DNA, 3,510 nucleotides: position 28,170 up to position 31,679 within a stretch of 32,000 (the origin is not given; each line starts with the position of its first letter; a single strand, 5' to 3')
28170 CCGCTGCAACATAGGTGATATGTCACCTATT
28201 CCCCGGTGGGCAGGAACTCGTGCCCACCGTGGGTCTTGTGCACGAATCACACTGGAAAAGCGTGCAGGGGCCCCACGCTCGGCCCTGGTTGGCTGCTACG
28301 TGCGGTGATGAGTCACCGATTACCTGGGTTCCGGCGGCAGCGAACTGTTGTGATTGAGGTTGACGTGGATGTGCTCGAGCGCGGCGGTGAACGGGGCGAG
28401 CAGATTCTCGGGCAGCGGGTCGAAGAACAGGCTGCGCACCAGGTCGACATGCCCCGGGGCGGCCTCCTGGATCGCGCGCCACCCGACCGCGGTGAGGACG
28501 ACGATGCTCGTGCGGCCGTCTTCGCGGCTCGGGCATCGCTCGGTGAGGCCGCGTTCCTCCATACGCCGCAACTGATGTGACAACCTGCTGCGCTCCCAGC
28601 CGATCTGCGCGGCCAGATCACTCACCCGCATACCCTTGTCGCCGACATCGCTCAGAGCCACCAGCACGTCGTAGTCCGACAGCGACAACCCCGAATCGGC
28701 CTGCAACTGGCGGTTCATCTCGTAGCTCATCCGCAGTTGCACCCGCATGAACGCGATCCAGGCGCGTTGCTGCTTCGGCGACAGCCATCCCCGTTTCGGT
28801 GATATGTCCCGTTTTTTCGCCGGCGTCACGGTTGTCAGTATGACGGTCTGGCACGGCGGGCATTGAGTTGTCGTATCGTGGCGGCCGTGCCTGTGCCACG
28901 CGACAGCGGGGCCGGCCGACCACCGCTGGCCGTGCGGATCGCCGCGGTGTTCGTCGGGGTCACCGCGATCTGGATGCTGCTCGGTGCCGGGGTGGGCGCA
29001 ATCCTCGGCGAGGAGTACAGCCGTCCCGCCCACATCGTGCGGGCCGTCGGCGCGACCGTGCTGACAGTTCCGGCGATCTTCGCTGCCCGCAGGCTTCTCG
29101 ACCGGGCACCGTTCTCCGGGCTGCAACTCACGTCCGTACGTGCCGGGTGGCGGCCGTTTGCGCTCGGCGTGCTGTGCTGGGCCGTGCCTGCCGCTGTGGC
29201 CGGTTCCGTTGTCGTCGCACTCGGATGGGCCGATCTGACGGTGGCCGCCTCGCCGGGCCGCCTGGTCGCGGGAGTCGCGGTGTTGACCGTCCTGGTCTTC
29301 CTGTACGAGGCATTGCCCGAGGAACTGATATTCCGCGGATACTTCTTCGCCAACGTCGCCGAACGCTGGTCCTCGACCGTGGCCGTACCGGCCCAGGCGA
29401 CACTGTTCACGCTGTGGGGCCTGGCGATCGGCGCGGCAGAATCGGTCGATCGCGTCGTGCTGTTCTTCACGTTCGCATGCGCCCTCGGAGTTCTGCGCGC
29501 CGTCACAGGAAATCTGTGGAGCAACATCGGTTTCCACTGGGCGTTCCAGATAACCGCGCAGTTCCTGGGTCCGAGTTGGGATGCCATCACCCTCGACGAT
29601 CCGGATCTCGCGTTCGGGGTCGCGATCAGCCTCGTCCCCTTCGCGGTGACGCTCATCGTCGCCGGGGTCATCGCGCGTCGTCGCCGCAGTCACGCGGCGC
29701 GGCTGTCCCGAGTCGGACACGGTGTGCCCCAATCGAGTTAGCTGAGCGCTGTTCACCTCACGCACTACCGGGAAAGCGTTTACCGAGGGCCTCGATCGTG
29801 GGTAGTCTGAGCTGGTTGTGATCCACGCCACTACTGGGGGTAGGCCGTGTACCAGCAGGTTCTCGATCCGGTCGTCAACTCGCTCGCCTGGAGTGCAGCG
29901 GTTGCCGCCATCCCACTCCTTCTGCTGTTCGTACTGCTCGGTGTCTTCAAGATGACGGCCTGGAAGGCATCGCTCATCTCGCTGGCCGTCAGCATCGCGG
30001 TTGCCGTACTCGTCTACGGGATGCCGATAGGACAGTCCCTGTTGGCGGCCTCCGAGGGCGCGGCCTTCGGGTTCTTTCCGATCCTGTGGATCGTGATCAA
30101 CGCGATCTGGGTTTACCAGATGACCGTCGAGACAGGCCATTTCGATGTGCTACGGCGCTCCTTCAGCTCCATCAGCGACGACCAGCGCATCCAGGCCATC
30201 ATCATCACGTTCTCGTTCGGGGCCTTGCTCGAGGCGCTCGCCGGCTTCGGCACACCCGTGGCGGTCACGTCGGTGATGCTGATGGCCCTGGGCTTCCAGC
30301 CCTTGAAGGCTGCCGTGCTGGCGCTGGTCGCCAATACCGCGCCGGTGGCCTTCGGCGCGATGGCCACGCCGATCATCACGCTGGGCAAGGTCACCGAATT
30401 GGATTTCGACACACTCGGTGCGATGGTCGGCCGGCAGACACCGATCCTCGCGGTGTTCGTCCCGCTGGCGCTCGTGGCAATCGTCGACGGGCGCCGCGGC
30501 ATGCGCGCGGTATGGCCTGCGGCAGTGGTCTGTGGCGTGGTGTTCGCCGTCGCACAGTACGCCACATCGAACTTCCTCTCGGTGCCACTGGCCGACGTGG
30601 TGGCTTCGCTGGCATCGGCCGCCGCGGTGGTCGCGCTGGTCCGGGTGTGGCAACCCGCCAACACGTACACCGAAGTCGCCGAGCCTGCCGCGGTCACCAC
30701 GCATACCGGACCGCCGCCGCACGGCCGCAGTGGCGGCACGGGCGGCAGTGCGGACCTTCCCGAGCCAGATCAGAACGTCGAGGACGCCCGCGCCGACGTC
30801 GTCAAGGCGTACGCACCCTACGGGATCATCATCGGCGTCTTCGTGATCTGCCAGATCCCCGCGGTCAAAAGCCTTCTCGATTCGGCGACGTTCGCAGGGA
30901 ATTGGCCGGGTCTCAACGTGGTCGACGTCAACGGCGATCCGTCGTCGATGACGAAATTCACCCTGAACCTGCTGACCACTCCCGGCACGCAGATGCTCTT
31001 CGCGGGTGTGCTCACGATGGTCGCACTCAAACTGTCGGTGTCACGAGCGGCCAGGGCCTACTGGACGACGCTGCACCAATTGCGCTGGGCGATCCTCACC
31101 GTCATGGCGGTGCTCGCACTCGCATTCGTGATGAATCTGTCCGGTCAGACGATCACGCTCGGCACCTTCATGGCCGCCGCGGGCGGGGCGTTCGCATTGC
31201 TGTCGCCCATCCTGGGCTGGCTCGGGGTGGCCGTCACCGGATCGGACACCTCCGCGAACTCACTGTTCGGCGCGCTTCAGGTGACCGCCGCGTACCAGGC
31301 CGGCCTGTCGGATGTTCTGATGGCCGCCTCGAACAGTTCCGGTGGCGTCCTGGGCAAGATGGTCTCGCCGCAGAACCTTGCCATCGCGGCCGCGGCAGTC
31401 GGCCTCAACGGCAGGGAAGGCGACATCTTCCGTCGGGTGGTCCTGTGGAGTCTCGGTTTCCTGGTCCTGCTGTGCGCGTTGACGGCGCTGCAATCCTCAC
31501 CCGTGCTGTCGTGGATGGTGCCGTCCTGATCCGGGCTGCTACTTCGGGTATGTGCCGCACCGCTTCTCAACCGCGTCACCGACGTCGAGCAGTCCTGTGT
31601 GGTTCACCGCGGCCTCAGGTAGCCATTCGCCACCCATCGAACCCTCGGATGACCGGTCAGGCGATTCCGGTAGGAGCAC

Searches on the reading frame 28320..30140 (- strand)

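Call 78: search_protein_families(library=pfam, proteins=[window:28320-30140:-], max_evalue=0.0001)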
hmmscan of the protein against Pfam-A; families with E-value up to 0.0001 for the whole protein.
window:28320-30140:- (606 aa): 3 families
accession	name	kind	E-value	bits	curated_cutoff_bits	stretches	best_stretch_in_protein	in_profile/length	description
PF12802.13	MarR_2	-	1.1e-11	45.1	27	1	483-543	1-60/61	MarR family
PF01047.28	MarR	-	7.9e-07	29.3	24.6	1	485-544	1-58/59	MarR family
PF13463.12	HTH_27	-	1.4e-05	25.7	22.2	1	491-553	5-68/68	Winged helix DNA-binding domain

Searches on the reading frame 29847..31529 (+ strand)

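Call 78: search_protein_families(library=pfam, proteins=[window:29847-31529:+], max_evalue=0.0001)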
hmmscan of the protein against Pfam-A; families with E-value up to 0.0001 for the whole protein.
window:29847-31529:+ (560 aa): 1 family
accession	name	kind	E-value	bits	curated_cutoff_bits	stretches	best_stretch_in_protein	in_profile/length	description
PF02652.20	Lactate_perm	-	1.6e-140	469.8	27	1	16-548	2-521/522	L-lactate permease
